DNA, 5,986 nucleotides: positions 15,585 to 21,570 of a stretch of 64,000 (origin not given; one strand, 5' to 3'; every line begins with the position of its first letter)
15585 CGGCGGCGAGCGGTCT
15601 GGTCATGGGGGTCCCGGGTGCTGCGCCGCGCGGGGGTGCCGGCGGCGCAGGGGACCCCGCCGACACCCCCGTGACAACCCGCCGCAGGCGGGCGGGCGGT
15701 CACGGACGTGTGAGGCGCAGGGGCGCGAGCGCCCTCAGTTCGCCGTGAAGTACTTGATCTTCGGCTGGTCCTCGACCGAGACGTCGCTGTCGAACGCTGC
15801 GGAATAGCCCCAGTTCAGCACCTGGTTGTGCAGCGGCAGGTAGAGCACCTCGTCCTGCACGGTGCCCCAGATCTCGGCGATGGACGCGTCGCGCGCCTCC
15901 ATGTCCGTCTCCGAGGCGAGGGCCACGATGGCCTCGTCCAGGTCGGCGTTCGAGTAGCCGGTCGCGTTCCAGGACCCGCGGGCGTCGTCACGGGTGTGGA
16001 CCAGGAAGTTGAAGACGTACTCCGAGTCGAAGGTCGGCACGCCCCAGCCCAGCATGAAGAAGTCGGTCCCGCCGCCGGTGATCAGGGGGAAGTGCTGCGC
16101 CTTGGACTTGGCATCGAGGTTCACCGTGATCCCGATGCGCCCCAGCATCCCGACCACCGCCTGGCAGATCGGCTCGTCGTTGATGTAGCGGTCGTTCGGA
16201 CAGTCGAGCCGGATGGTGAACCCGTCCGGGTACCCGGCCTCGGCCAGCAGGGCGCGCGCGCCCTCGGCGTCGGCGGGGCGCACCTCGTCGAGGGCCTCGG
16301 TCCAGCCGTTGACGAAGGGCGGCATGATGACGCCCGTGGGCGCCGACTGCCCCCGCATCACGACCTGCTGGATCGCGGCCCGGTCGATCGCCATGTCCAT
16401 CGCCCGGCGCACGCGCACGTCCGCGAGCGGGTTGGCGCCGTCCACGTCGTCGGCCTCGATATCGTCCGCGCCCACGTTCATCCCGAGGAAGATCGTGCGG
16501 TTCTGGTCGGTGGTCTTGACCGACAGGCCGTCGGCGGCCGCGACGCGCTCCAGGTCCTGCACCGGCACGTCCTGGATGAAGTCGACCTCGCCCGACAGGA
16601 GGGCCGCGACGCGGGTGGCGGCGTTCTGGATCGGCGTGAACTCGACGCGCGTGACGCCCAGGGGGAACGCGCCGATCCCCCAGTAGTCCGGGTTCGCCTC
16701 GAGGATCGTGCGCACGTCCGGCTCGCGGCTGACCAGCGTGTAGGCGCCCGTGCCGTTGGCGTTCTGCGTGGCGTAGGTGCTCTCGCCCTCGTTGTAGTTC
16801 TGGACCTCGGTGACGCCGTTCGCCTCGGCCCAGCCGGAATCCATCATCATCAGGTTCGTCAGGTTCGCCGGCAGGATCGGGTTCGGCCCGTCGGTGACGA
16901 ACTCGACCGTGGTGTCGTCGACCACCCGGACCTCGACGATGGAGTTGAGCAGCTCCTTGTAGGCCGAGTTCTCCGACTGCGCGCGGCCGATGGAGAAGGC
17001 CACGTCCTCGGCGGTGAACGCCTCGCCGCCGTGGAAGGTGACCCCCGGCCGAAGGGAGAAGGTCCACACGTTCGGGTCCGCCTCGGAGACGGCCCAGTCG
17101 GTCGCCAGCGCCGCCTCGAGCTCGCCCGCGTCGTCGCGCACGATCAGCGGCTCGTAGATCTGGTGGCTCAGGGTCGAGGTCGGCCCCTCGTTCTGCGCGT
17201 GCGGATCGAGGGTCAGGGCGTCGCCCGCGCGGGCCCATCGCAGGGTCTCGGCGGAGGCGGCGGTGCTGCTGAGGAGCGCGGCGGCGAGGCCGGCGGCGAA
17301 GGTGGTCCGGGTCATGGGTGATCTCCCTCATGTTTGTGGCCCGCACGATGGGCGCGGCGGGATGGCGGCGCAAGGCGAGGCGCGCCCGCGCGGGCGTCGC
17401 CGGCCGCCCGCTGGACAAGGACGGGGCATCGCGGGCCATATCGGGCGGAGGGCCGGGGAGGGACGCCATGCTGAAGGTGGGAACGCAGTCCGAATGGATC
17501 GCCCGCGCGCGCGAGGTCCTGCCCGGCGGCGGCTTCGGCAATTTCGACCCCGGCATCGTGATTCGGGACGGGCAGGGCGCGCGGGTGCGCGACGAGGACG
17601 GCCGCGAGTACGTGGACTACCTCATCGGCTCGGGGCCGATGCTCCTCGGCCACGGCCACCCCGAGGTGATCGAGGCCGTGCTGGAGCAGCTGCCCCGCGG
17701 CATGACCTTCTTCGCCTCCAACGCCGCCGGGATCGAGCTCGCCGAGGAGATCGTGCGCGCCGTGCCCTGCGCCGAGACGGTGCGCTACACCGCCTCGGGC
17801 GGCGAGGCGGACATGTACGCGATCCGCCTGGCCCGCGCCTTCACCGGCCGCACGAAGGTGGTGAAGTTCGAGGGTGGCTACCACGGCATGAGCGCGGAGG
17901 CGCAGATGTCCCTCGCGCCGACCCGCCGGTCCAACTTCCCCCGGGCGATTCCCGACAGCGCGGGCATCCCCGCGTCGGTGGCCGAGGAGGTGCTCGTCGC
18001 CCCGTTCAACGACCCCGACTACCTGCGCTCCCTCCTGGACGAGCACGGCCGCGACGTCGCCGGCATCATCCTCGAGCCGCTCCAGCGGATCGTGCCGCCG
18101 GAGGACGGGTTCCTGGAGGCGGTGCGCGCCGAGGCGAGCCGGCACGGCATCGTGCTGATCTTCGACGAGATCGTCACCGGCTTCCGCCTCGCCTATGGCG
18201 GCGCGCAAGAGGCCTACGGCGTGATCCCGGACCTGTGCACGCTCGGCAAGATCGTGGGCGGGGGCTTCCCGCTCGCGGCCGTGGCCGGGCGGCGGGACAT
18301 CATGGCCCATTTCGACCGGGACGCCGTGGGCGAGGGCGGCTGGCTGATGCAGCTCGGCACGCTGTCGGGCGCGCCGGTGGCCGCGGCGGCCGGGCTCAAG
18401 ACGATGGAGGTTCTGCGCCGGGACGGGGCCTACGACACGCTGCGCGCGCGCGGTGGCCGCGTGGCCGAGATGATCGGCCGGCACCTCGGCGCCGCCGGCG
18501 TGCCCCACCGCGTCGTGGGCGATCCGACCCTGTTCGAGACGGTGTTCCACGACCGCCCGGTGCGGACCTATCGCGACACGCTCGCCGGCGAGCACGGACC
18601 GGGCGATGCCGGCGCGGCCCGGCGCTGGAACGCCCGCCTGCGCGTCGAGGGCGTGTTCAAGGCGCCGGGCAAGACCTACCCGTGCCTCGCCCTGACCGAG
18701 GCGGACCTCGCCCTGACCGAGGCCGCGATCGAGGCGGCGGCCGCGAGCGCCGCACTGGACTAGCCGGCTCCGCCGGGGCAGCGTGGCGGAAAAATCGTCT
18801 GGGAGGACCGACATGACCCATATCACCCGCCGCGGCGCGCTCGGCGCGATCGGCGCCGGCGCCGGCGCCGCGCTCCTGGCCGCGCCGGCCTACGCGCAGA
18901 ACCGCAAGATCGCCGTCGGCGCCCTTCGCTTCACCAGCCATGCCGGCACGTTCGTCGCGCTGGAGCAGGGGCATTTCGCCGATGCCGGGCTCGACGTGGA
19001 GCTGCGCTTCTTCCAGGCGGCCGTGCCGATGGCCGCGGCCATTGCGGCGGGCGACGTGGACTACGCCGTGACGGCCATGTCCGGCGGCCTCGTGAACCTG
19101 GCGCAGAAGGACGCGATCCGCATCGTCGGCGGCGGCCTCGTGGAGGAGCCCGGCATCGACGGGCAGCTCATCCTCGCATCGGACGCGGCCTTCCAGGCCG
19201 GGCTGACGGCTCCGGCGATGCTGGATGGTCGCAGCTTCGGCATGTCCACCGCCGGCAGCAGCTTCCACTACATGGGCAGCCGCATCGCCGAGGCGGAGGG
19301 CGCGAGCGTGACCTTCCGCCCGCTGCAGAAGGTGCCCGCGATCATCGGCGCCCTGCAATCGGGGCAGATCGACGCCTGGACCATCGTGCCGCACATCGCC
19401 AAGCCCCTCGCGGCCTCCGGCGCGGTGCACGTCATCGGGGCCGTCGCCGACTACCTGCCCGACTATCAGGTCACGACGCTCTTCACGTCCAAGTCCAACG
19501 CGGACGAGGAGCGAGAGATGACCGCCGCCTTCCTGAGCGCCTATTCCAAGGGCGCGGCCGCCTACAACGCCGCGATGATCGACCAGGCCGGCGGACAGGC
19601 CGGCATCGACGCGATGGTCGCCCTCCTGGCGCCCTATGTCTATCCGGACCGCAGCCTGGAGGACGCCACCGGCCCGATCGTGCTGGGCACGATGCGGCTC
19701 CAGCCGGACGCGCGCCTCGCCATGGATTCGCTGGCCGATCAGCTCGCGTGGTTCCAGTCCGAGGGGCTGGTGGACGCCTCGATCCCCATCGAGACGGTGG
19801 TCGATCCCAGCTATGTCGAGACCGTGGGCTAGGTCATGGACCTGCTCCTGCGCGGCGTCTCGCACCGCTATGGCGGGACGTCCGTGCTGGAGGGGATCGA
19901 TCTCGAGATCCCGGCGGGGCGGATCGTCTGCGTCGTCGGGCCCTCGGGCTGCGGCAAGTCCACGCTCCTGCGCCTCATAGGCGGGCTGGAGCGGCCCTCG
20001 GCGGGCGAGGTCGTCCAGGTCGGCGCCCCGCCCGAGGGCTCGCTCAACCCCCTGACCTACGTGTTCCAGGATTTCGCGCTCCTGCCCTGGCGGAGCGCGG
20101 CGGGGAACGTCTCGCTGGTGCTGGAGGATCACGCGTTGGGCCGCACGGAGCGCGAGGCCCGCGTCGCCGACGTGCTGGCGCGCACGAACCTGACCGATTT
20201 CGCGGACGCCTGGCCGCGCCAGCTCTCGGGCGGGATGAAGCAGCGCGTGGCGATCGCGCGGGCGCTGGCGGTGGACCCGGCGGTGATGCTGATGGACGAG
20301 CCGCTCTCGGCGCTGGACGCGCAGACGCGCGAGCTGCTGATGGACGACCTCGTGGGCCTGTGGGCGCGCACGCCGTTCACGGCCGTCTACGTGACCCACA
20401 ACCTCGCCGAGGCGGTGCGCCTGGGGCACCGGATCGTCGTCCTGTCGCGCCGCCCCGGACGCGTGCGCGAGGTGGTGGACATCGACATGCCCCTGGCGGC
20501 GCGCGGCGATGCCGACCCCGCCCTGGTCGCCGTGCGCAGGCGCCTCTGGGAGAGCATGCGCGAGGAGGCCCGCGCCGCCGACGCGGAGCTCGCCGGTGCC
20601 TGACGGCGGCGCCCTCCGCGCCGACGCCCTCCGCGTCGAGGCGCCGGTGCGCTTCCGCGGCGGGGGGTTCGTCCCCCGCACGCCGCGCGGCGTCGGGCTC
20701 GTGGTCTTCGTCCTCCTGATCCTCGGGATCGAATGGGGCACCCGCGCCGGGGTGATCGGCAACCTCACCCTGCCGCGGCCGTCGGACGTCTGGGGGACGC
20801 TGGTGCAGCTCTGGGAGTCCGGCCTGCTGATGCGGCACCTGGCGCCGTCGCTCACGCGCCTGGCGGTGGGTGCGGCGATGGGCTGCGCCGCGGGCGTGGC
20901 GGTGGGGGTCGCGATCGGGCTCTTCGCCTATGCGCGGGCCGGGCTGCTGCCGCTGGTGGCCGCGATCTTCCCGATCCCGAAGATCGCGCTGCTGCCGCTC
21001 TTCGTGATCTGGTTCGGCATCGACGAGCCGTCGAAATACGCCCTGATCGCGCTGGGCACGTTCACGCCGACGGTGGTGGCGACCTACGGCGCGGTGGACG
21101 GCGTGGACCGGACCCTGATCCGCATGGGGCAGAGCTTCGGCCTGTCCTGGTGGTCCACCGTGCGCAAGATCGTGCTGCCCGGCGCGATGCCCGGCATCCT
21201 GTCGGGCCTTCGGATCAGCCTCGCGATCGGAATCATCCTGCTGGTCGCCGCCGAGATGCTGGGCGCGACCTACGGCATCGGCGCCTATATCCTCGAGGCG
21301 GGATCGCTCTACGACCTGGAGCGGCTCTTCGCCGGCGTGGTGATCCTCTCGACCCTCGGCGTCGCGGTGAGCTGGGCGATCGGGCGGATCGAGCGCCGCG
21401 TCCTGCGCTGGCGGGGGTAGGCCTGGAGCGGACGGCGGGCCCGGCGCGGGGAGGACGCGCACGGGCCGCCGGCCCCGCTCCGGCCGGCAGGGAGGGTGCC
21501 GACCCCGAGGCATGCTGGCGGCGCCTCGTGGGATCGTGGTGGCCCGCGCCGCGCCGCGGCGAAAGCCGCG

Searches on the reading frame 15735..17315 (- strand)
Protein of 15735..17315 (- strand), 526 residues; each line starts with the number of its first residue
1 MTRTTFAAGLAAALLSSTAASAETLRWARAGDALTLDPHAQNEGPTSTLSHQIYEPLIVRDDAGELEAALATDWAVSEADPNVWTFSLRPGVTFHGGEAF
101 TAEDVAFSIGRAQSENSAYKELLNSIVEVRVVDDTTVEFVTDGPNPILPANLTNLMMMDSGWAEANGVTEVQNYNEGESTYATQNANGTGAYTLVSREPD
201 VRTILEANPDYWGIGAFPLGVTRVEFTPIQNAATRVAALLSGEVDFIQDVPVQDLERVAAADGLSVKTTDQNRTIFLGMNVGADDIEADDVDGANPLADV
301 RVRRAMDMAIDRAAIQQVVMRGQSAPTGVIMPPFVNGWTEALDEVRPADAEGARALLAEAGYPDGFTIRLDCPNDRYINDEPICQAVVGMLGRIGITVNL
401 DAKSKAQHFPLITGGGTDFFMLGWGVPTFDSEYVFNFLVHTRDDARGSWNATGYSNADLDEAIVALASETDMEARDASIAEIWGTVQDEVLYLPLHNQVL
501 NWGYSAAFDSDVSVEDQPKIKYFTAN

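Call 55: search_protein_families(library=ncbifam, proteins=[window:15735-17315:-], max_evalue=0.00001)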
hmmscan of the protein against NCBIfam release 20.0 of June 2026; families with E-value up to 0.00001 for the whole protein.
window:15735-17315:- (526 aa): 11 families
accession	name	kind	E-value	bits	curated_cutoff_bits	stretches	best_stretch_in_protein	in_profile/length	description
NF045468.1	Opp5A_nikA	equivalog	8.8e-39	133.3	600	1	33-363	28-319/488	nickel ABC transporter substrate-binding protein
TIGR02294.1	nickel_nikA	equivalog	1.3e-37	129.5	393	1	23-497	6-472/501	nickel ABC transporter substrate-binding protein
NF011942.0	PRK15413.1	equivalog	3.9e-35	121.5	594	1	4-482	9-467/512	glutathione ABC transporter substrate-binding protein GsiB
NF047575.1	opine_bind_CntA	exception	8.8e-29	100.4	800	1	17-362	31-360/535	staphylopine-dependent metal ABC transporter substrate-binding lipoprotein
NF043070.1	DppA_dipep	equivalog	3.6e-28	98.4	1005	1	9-475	16-483/535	dipeptide ABC transporter periplasmic-binding protein DppA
NF045467.1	Opp4A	equivalog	2.8e-25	88.6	650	1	49-496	62-526/556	oligopeptide ABC transporter substrate-binding protein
NF011684.0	PRK15104.1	equivalog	1.2e-24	87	947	1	19-475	35-488/543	oligopeptide ABC transporter substrate-binding protein OppA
TIGR04028.1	SBP_KPN_01854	hypoth_equivalog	2.4e-19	69.3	468.5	1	45-497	22-479/509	TIGR04028 family ABC transporter substrate-binding protein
NF007287.0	PRK09755.1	equivalog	2.3e-18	66.4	1098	1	18-463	28-472/535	ABC transporter substrate-binding protein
NF011689.0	PRK15109.1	equivalog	1.4e-10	40.5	560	1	35-495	46-507/547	ABC transporter substrate-binding protein SapA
NF010149.0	PRK13626.1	equivalog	1.5e-09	37.1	476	1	48-214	145-292/552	HTH-type transcriptional regulator SgrR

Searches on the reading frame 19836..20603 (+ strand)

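Call 55: search_protein_families(library=ncbifam, proteins=[window:19836-20603:+], max_evalue=0.00001)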
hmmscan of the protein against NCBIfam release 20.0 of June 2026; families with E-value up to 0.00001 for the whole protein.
window:19836-20603:+ (255 aa): 184 families (the best 25 are shown)
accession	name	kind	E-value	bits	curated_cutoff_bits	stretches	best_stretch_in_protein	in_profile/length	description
NF040729.1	ABC_ATP_SaoA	equivalog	2.5e-56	190.9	360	1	15-222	18-225/248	ABC transporter ATP-binding protein SaoA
TIGR03265.1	PhnT2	equivalog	5.6e-56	190.3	457.7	1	5-205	7-210/353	putative 2-aminoethylphosphonate ABC transporter ATP-binding protein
NF008421.0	PRK11248.1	equivalog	1.8e-55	188.2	357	1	6-218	5-217/255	taurine ABC transporter ATP-binding subunit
NF008420.0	PRK11247.1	equivalog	1.8e-55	187.9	395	1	3-221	13-223/257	aliphatic sulfonates ABC transporter ATP-binding protein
TIGR01184.1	ntrCD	subfamily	6.7e-53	179.6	291.8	1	18-219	1-205/230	nitrate ABC transporter ATP-binding protein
TIGR00968.1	3a0106s01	subfamily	8e-52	176.1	342.75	1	6-212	4-211/237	sulfate ABC transporter ATP-binding protein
NF008653.0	PRK11650.1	subfamily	1.7e-51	175.4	432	1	3-205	4-210/357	sn-glycerol-3-phosphate ABC transporter ATP-binding protein UgpC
TIGR01186.1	proV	subfamily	2.2e-50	171.8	326.6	1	13-204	4-204/363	betaine/proline/choline family ABC transporter ATP-binding protein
NF006987.0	PRK09452.1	equivalog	7.5e-50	169.7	482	1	4-204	19-222/378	spermidine/putrescine ABC transporter ATP-binding protein PotA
TIGR03258.1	PhnT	equivalog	3.3e-48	164.5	499.15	1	7-204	13-214/359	2-aminoethylphosphonate ABC transport system ATP-binding subunit PhnT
TIGR01187.1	potA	subfamily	4.9e-48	163.9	355.6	1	34-205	2-176/325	polyamine ABC transporter ATP-binding protein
NF008513.0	PRK11432.1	equivalog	1.1e-47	162.7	496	1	4-205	8-212/351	ferric ABC transporter ATP-binding protein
TIGR03415.1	ABC_choXWV_ATP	equivalog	1.5e-46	159.1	483.75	1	13-204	35-239/382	choline ABC transporter ATP-binding protein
NF043075.1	MMSYN1_0197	equivalog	9.6e-46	156.3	550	1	5-205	5-208/341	spermidine/putrescine ABC transporter ATP-binding protein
NF008105.0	PRK10851.1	equivalog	3.3e-45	154.3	502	1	5-205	5-212/362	sulfate/thiosulfate ABC transporter ATP-binding protein CysA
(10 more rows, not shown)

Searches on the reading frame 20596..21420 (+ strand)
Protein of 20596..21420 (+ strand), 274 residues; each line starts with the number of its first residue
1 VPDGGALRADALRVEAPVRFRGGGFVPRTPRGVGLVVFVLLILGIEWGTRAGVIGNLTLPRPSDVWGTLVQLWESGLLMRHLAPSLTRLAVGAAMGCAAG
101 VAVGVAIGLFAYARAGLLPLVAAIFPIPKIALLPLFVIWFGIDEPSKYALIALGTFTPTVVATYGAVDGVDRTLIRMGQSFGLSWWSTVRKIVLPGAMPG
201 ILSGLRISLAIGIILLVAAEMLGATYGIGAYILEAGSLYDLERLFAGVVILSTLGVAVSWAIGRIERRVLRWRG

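Call 55: search_protein_families(library=ncbifam, proteins=[window:20596-21420:+], max_evalue=0.00001)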
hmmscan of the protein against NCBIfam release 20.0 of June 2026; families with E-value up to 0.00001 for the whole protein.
window:20596-21420:+ (274 aa): 8 families
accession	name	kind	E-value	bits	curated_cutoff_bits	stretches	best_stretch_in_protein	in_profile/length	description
NF007545.0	PRK10160.1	equivalog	3.1e-38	131.8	342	1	37-274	28-272/275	taurine ABC transporter permease TauC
NF008470.0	PRK11365.1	equivalog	9.9e-33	113.6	347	1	49-273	29-253/263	aliphatic sulfonate ABC transporter permease SsuC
NF040733.1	ABC_perm_U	equivalog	1.5e-30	106.5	295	1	39-273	14-249/251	ABC transporter permease subunit SaoP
TIGR01183.1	ntrB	equivalog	2.7e-18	66.4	209.05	1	76-251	14-188/202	nitrate ABC transporter permease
TIGR03416.1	ABC_choXWV_perm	equivalog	1.3e-07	31.4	363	1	85-245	91-250/267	choline ABC transporter permease subunit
NF008196.0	PRK10952.1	equivalog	3.7e-06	26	439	1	97-264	160-330/356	glycine betaine/L-proline ABC transporter permease ProW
TIGR02141.1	modB_ABC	equivalog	4.9e-06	26.3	182.6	1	158-257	93-197/208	molybdate ABC transporter permease subunit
NF007044.0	PRK09497.1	equivalog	8.4e-06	25.4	348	1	160-225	166-231/285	spermidine/putrescine ABC transporter permease PotB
